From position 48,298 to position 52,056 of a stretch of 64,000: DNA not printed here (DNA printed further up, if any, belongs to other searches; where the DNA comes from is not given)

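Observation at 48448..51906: TPS-TPP fusion whose phosphatase domain has lost the HAD catalytic aspartates, plus a 340-aa membrane-anchored disordered N-terminal extension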

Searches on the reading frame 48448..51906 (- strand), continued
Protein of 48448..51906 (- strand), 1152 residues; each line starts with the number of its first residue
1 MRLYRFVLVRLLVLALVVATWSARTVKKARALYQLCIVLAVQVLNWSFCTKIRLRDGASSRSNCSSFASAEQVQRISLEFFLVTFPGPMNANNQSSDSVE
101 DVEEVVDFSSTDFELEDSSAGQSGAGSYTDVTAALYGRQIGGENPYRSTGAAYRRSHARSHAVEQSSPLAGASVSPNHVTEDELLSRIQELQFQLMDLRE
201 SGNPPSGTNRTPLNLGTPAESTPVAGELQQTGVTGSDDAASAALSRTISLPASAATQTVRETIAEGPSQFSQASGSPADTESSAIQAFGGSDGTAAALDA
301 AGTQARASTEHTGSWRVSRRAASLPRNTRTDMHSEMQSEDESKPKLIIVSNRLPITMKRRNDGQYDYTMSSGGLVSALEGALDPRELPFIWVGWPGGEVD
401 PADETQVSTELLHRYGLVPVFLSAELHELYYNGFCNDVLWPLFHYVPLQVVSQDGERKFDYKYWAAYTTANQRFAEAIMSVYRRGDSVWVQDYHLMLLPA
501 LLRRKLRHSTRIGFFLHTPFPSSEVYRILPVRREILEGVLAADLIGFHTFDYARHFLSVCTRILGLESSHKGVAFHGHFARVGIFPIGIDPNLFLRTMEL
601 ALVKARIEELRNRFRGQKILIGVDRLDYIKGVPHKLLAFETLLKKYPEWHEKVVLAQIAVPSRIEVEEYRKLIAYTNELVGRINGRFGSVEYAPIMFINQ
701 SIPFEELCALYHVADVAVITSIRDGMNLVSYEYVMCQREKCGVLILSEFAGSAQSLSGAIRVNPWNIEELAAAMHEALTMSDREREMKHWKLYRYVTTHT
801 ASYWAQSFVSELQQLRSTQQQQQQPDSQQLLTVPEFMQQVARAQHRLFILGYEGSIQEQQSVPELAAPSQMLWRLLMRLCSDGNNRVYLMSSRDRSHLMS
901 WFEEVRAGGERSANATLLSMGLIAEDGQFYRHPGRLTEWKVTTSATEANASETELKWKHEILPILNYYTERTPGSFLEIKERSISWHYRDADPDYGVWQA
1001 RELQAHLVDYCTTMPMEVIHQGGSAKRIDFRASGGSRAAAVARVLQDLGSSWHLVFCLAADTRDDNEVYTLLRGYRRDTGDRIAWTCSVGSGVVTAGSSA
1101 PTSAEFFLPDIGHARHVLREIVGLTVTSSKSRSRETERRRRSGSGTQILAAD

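Call 8: find_homologous_proteins(query=window:48448-51906:-, max_evalue=1e-10)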
Query window:48448-51906:- (1152 aa): 1118 proteins with E <= 1e-10 among 8000 candidates; the best 120 are listed.
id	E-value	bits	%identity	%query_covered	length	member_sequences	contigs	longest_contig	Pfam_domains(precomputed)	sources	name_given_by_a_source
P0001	0.0e+0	2624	100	100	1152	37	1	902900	PF00982.28,PF02358.23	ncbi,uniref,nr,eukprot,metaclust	ncbi:alpha,alpha-trehalose-phosphate synthase [Cyanidioschyzon merolae strain 10D]|uniref:alpha,alph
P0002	0.0e+0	1703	71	90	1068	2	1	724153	PF00982.28,PF02358.23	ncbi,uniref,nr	ncbi:Trehalose-6-P synthase/phosphatase complex synthase subunit [Cyanidiococcus yangmingshanensis]|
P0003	0.0e+0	1700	71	90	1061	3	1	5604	PF00982.28,PF02358.23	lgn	-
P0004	0.0e+0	1214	56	84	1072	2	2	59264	PF00982.28,PF02358.23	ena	-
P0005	5.4e-282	956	56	69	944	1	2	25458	PF00982.28,PF02358.23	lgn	-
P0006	7.5e-282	956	56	69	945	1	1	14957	PF00982.28,PF02358.23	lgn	-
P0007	1.1e-281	955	53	74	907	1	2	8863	PF00982.28,PF02358.23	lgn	-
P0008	6.4e-281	953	54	70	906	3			PF00982.28,PF02358.23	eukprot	eukprot:TRINITY_DN520_c0_g1_i1.p1 TRINITY_DN520_c0_g1~~TRINITY_DN520_c0_g1_i1.p1 ORF type:complete l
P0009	6.4e-281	953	56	67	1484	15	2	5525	PF00982.28,PF02358.23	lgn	-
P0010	1.2e-280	952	56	69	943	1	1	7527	PF00982.28,PF02358.23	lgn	-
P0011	1.3e-280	952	53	72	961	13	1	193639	PF00982.28,PF02358.23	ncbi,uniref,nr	ncbi:hypothetical protein GAYE_PCTG32G0843 [Galdieria yellowstonensis]|uniref:alpha,alpha-trehalose-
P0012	1.6e-280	952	56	67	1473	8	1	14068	PF00982.28,PF02358.23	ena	-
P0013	9.8e-280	949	56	69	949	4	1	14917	PF00982.28,PF02358.23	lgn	-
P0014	3.1e-279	947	54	70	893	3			PF00982.28,PF02358.23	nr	nr:trehalose-6-phosphate synthase 4 [Gracilariopsis lemaneiformis]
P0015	6.1e-279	946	56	67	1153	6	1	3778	PF00982.28,PF02358.23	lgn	-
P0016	1.5e-278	945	56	69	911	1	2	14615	PF00982.28,PF02358.23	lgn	-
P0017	1.6e-278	945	54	68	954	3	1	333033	PF00982.28,PF02358.23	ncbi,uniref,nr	ncbi:hypothetical protein GpartN1_g856.t1 [Galdieria partita]|uniref:alpha,alpha-trehalose-phosphate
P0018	2.7e-278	944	55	70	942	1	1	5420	PF00982.28,PF02358.23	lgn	-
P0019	4.3e-276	937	55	68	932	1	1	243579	PF00982.28,PF02358.23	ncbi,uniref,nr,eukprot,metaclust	ncbi:unnamed protein product [Chondrus crispus]|uniref:alpha,alpha-trehalose-phosphate synthase (UDP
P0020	8.2e-276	936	55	69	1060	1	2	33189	PF00982.28,PF02358.23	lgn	-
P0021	8.4e-276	936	54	69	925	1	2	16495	PF00982.28,PF02358.23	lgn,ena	-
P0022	1.4e-275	935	53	68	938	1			PF00982.28,PF02358.23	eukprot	eukprot:jgi/Galph1/1037/GphlegSOOS_G5765.1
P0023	1.7e-274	932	55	69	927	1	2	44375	PF00982.28,PF02358.23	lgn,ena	-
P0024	3.2e-274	931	56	68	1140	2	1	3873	PF00982.28,PF02358.23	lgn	-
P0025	6.4e-274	930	56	69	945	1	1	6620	PF00982.28,PF02358.23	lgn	-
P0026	8.6e-274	929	55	69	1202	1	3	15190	PF00982.28,PF02358.23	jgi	jgi:trehalose 6-phosphate synthase/phosphatase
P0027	1.0e-273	929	55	69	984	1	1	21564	PF00982.28,PF02358.23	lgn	-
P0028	3.9e-272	924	56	67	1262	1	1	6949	PF00982.28,PF02358.23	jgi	jgi:trehalose 6-phosphate synthase/phosphatase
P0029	1.9e-271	922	53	70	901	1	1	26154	PF00982.28,PF02358.23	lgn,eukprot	eukprot:Plantae.Rhodophyta-Hildenbrandia_rubra.ctg5735.p1 GENE.Plantae.Rhodophyta-Hildenbrandia_rubr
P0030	5.1e-271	920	53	70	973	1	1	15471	PF00982.28,PF02358.23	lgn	-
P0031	7.3e-271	920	51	69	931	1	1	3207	PF00982.28,PF02358.23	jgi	-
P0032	1.3e-270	919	54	68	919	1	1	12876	PF00982.28,PF02358.23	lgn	-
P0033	5.4e-270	917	53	69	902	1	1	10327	PF00982.28,PF02358.23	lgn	-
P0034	9.9e-270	916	54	68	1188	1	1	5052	PF00982.28,PF02358.23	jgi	jgi:trehalose 6-phosphate synthase/phosphatase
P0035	3.3e-269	914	54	68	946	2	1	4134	PF00982.28,PF02358.23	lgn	-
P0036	9.0e-269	913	53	69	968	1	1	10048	PF00982.28,PF02358.23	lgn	-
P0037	6.3e-268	910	53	68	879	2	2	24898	PF00982.28,PF02358.23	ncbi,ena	-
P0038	6.5e-268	910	54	69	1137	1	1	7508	PF00982.28,PF02358.23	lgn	-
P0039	2.4e-267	908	53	68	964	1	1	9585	PF00982.28,PF02358.23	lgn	-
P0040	2.3e-266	905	52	68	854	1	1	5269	PF00534.27,PF00982.28,PF02358.23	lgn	-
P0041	3.2e-266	904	53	70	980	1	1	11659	PF00982.28,PF02358.23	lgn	-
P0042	1.5e-264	899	52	70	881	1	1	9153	PF00982.28,PF02358.23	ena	-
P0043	6.6e-263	893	52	69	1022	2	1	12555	PF00982.28,PF02358.23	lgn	-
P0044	1.3e-260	886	54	68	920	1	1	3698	PF00982.28,PF02358.23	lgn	-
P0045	3.4e-260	884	50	71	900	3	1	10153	PF00982.28,PF02358.23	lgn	-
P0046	4.8e-260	884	55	63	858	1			PF00982.28,PF02358.23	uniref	uniref:alpha,alpha-trehalose-phosphate synthase (UDP-forming) n=1 Tax=Compsopogon caeruleus TaxID=31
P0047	8.6e-260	883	52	68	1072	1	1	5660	PF00982.28,PF02358.23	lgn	-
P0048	1.7e-256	872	57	62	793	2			PF00982.28,PF02358.23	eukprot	eukprot:GFKZ01012293.1.p1 GENE.GFKZ01012293.1~~GFKZ01012293.1.p1 ORF type:complete len:794 (+),score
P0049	3.9e-256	871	50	69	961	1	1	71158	PF00982.28,PF02358.23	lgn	-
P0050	1.7e-244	832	57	58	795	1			PF00982.28,PF02358.23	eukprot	eukprot:Plantae.Rhodophyta-Rhodochaete_pulchella.ctg24983.p1 GENE.Plantae.Rhodophyta-Rhodochaete_pul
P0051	1.4e-239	816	46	70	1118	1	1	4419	PF00982.28,PF02358.23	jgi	-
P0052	7.1e-236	804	61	49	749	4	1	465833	PF00982.28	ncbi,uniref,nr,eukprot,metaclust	ncbi:alpha,alpha-trehalose-phosphate synthase (UDP-forming) isoform 2 [Galdieria sulphuraria]|uniref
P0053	1.5e-230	786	48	64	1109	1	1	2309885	PF00982.28,PF02358.23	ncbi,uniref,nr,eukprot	ncbi:Alpha,alpha-trehalose-phosphate synthase UDP-forming A [Porphyridium purpureum]|uniref:alpha,al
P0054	6.7e-230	784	41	49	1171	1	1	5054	PF00982.28,PF02358.23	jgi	-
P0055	2.1e-223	762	47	69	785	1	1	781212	PF00982.28,PF02358.23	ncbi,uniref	ncbi:uncharacterized protein VTP21DRAFT_2404 [Calcarisporiella thermophila]|uniref:uncharacterized p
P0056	5.8e-223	761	48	64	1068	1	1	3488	PF00982.28,PF02358.23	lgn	-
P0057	2.8e-220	752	49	63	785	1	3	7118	PF00982.28,PF02358.23,PF08282.19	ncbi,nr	ncbi:Trehalose-6-P synthase/phosphatase complex synthase subunit [Coelomomyces lativittatus]|nr:Treh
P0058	2.9e-220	752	47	64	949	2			PF00982.28,PF02358.23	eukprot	eukprot:TRINITY_DN1376_c0_g1_i1.p1 TRINITY_DN1376_c0_g1~~TRINITY_DN1376_c0_g1_i1.p1 ORF type:complet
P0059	1.0e-219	750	46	69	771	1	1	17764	PF00982.28,PF02358.23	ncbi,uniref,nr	ncbi:hypothetical protein BZG36_05018 [Bifiguratus adelaidae]|uniref:alpha,alpha-trehalose-phosphate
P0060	3.0e-219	749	47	64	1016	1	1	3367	PF00982.28,PF02358.23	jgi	-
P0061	4.1e-217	742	46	63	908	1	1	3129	PF00982.28,PF02358.23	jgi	-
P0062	1.1e-216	740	45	68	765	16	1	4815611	PF00982.28,PF02358.23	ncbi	ncbi:unnamed protein product [Absidia cylindrospora]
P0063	2.0e-216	739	45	68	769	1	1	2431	PF00982.28,PF02358.23,PF08282.19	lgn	-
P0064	3.3e-216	739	45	68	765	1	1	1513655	PF00982.28,PF02358.23,PF08282.19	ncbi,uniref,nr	ncbi:hypothetical protein DM01DRAFT_1403862 [Hesseltinella vesiculosa]|uniref:alpha,alpha-trehalose-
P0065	4.4e-215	735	44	70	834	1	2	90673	PF00982.28,PF02358.23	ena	-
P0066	5.9e-215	734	44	69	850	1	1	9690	PF00982.28,PF02358.23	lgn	-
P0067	8.4e-215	734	47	68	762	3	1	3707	PF00982.28,PF02358.23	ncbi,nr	ncbi:Trehalose-6-P synthase/phosphatase complex synthase subunit [Coemansia sp. RSA 2708]|nr:Trehalo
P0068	8.7e-215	734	47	64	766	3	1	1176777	PF00982.28,PF02358.23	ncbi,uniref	ncbi:hypothetical protein VTP01DRAFT_10167 [Rhizomucor pusillus]|uniref:uncharacterized protein n=1 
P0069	1.1e-214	734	47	65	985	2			PF00982.28,PF02358.23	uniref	uniref:alpha,alpha-trehalose-phosphate synthase (UDP-forming) n=1 Tax=Globisporangium ultimum (strai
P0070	1.3e-214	733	47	66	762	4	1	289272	PF00982.28,PF02358.23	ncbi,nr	ncbi:glycosyltransferase family 20-domain-containing protein [Phycomyces nitens]|nr:glycosyltransfer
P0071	1.3e-214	733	45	69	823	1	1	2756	PF00982.28,PF02358.23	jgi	-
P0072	3.4e-213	729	45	69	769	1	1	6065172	PF00982.28,PF02358.23,PF08282.19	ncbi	ncbi:unnamed protein product [Cunninghamella blakesleeana]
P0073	4.0e-213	728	45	69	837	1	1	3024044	PF00982.28,PF02358.23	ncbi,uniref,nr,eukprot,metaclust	ncbi:hypothetical protein AURANDRAFT_70085 [Aureococcus anophagefferens]|uniref:Uncharacterized prot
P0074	6.8e-213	728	45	69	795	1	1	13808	PF00982.28,PF02358.23,PF08282.19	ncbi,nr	ncbi:Trehalose-6-P synthase/phosphatase complex synthase subunit [Borealophlyctis nickersoniae]|nr:T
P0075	1.8e-212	726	45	67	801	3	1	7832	PF00982.28,PF02358.23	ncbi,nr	ncbi:Trehalose-6-P synthase/phosphatase complex synthase subunit [Dissophora globulifera]|nr:Trehalo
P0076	8.6e-212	724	46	67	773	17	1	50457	PF00982.28,PF02358.23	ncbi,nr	ncbi:Trehalose-6-P synthase/phosphatase complex synthase subunit [Coemansia sp. RSA 1199]|nr:Trehalo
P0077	3.3e-211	722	47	69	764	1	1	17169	PF00982.28,PF02358.23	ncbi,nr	ncbi:Trehalose-6-P synthase/phosphatase complex synthase subunit [Coemansia sp. BCRC 34301]|nr:Treha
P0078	5.4e-211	721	46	67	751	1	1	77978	PF00982.28,PF02358.23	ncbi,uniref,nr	ncbi:Trehalose-6-P synthase/phosphatase complex synthase subunit [Coemansia javaensis]|uniref:alpha,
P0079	6.0e-211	721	40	79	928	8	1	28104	PF09340.16,PF00982.28,PF02358.23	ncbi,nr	ncbi:Trehalose-6-P synthase/phosphatase complex synthase subunit [Coemansia sp. RSA 1086]|nr:Trehalo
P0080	1.3e-210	720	44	69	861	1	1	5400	PF00982.28,PF02358.23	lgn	-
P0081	4.4e-210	718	44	69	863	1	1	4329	PF00982.28,PF02358.23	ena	-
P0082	4.4e-210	718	46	68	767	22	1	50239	PF00982.28,PF02358.23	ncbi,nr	ncbi:Trehalose-6-P synthase/phosphatase complex synthase subunit [Coemansia sp. RSA 376]|nr:Trehalos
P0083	4.5e-210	718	44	69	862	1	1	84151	PF00982.28,PF02358.23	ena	-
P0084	4.6e-210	718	44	69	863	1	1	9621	PF00982.28,PF02358.23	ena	-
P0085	9.6e-210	717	45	68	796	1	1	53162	PF00982.28,PF02358.23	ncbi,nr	ncbi:Trehalose-6-P synthase/phosphatase complex synthase subunit [Gryganskiella cystojenkinii]|nr:Tr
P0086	1.4e-209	717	46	64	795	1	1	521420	PF00982.28,PF02358.23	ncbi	ncbi:Trehalose-6-P synthase/phosphatase complex synthase subunit [Sorochytrium milnesiophthora]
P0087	5.0e-209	715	47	64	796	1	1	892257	PF00982.28,PF02358.23,PF08282.19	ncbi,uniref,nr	ncbi:glycosyltransferase family 20-domain-containing protein [Polychytrium aggregatum]|uniref:glycos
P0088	1.0e-208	714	50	53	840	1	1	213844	PF00982.28,PF02358.23,PF08282.19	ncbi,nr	ncbi:glycosyltransferase family 20-domain-containing protein [Chytridium lagenaria]|nr:glycosyltrans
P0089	1.3e-208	713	46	68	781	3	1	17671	PF00982.28,PF02358.23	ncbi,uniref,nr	ncbi:glycosyltransferase family 20-domain-containing protein [Jimgerdemannia flammicorona]|uniref:al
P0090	1.6e-208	713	45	68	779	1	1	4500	PF00982.28,PF02358.23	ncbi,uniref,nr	ncbi:Trehalose-6-P synthase/phosphatase complex synthase subunit [Coemansia biformis]|uniref:alpha,a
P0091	4.4e-208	712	44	68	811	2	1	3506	PF00982.28,PF02358.23,PF05116.20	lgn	-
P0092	5.4e-208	711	45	68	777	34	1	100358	PF00982.28,PF02358.23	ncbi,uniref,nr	ncbi:hypothetical protein RhiirC2_731063 [Rhizophagus irregularis]|uniref:alpha,alpha-trehalose-phos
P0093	6.5e-208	711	42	56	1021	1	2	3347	PF00982.28,PF02358.23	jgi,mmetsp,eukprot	mmetsp:Transcript_19468/g.29583 ORF Transcript_19468/g.29583 Transcript_19468/m.29583 type:complete 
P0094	1.1e-207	710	48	60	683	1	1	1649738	PF00982.28,PF02358.23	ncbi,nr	ncbi:glycosyltransferase family 20-domain-containing protein [Dichotomocladium elegans]|nr:glycosylt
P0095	1.3e-207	710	62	22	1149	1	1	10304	PF00982.28,PF02358.23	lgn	-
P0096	1.4e-207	710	45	67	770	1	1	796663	PF00982.28,PF02358.23,PF08282.19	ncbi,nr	ncbi:glycosyltransferase family 20-domain-containing protein [Gorgonomyces haynaldii]|nr:glycosyltra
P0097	1.8e-207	710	47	59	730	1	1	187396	PF00982.28,PF02358.23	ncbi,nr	ncbi:glycosyltransferase family 20-domain-containing protein [Syncephalis fuscata]|nr:glycosyltransf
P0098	1.8e-207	710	44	68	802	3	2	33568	PF00982.28,PF02358.23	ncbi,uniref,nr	ncbi:Trehalose-6-P synthase/phosphatase complex synthase subunit [Coemansia asiatica]|uniref:alpha,a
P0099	2.3e-207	709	59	22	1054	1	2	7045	PF00982.28,PF02358.23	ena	-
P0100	2.7e-207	709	44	67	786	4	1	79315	PF00982.28,PF02358.23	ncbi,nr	ncbi:Trehalose-6-P synthase/phosphatase complex synthase subunit [Coemansia sp. IMI 203386]|nr:Treha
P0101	3.1e-207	709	44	68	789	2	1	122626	PF00982.28,PF02358.23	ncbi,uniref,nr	ncbi:Trehalose-6-P synthase/phosphatase complex synthase subunit [Kickxella alabastrina]|uniref:Treh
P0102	3.3e-207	709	44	67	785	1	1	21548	PF00982.28,PF02358.23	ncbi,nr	ncbi:Trehalose-6-P synthase/phosphatase complex synthase subunit [Dipsacomyces acuminosporus]|nr:Tre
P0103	4.0e-206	705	45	68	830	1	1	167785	PF00982.28,PF02358.23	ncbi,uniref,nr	ncbi:glycosyltransferase family 20-domain-containing protein [Catenaria anguillulae PL171]|uniref:al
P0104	1.6e-205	703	49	53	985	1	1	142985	PF00982.28,PF02358.23,PF08282.19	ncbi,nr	ncbi:Trehalose-6-P synthase/phosphatase complex synthase subunit [Phlyctochytrium planicorne]|nr:Tre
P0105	1.7e-205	703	46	65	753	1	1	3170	PF00982.28,PF02358.23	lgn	-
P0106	2.5e-205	703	52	34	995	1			PF00982.28,PF02358.23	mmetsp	mmetsp:Transcript_20182/g.63481 ORF Transcript_20182/g.63481 Transcript_20182/m.63481 type:complete 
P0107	3.4e-205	702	44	68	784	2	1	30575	PF00982.28,PF02358.23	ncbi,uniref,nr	ncbi:Trehalose-6-P synthase/phosphatase complex synthase subunit [Coemansia erecta]|uniref:alpha,alp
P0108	6.9e-205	701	51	51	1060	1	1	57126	PF00982.28,PF02358.23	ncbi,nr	ncbi:Trehalose-6-P synthase/phosphatase complex synthase subunit [Phlyctochytrium bullatum]|nr:Treha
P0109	2.6e-204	699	45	65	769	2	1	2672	PF00982.28,PF02358.23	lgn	-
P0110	4.6e-204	698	43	66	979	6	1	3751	PF00982.28,PF02358.23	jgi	-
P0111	4.7e-204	698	47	57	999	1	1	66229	PF00982.28,PF02358.23,PF08282.19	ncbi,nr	ncbi:Trehalose-6-P synthase/phosphatase complex synthase subunit [Dinochytrium kinnereticum]|nr:Treh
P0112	6.9e-204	698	45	68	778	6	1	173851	PF00982.28,PF02358.23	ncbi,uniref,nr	ncbi:glycosyltransferase family 20 protein [Gigaspora rosea]|uniref:alpha,alpha-trehalose-phosphate 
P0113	1.2e-203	697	50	53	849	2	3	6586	PF00982.28,PF02358.23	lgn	-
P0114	1.9e-203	696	44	68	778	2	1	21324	PF00982.28,PF02358.23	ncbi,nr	ncbi:Trehalose-6-P synthase/phosphatase complex synthase subunit [Dimargaris xerosporica]|nr:Trehalo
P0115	2.6e-203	696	44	65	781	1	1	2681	PF00982.28,PF02358.23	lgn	-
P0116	2.7e-203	696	48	36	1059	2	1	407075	PF00982.28,PF02358.23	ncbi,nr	ncbi:glycosyltransferase family 20-domain-containing protein [Pelagophyceae sp. CCMP2097]|nr:glycosy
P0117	4.6e-203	695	44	68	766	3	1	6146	PF00982.28,PF02358.23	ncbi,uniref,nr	ncbi:Trehalose-6-P synthase/phosphatase complex synthase subunit [Dispira parvispora]|uniref:alpha,a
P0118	2.3e-202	693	44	67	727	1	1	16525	PF00982.28,PF02358.23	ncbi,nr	ncbi:Trehalose-6-P synthase/phosphatase complex synthase subunit [Gamsiella multidivaricata]|nr:Treh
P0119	2.5e-197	676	45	62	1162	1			PF00982.28,PF02358.23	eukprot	eukprot:SAG11_NODE_366_length_10128_cov_4.162030_1_plen_1163_part_00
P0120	1.6e-196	673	46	59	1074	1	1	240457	PF00982.28,PF02358.23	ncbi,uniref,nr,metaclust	ncbi:Alpha,alpha-trehalose-phosphate synthase [UDP-forming] 1 [Auxenochlorella protothecoides]|unire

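Call 16: list_cluster_members(proteins=[P0001])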
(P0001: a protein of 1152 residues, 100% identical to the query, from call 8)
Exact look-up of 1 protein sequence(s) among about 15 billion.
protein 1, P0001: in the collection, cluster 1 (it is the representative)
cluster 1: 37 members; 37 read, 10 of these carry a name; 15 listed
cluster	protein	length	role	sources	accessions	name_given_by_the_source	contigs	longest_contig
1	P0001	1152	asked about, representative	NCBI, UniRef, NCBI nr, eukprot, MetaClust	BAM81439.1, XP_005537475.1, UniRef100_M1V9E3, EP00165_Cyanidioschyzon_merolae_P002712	alpha,alpha-trehalose-phosphate synthase [Cyanidioschyzon merolae strain 10D] | alpha,alpha-trehalose-phosphate synthase (UDP-forming) n=1 Tax=Cyanidioschyzon merolae ... | XP_005537475.1 alpha,alpha-trehalose-phosphate synthase [Cyanidioschyzon merolae strain ...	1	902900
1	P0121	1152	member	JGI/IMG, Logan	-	trehalose 6-phosphate synthase/phosphatase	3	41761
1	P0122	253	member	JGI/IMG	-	trehalose 6-phosphate synthase/phosphatase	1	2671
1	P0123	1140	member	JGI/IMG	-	trehalose 6-phosphate synthase/phosphatase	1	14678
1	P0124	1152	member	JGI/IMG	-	trehalose 6-phosphate synthase/phosphatase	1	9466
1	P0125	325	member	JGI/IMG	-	hypothetical protein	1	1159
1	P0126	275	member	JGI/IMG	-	trehalose-6-phosphate synthase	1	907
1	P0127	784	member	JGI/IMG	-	trehalose 6-phosphate synthase/phosphatase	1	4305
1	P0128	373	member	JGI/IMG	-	trehalose 6-phosphate synthase/phosphatase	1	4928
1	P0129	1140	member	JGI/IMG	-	trehalose 6-phosphate synthase/phosphatase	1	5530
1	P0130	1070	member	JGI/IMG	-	-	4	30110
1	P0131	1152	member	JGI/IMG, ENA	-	-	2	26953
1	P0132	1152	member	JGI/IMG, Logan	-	-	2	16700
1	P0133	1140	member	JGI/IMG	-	-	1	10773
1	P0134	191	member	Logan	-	-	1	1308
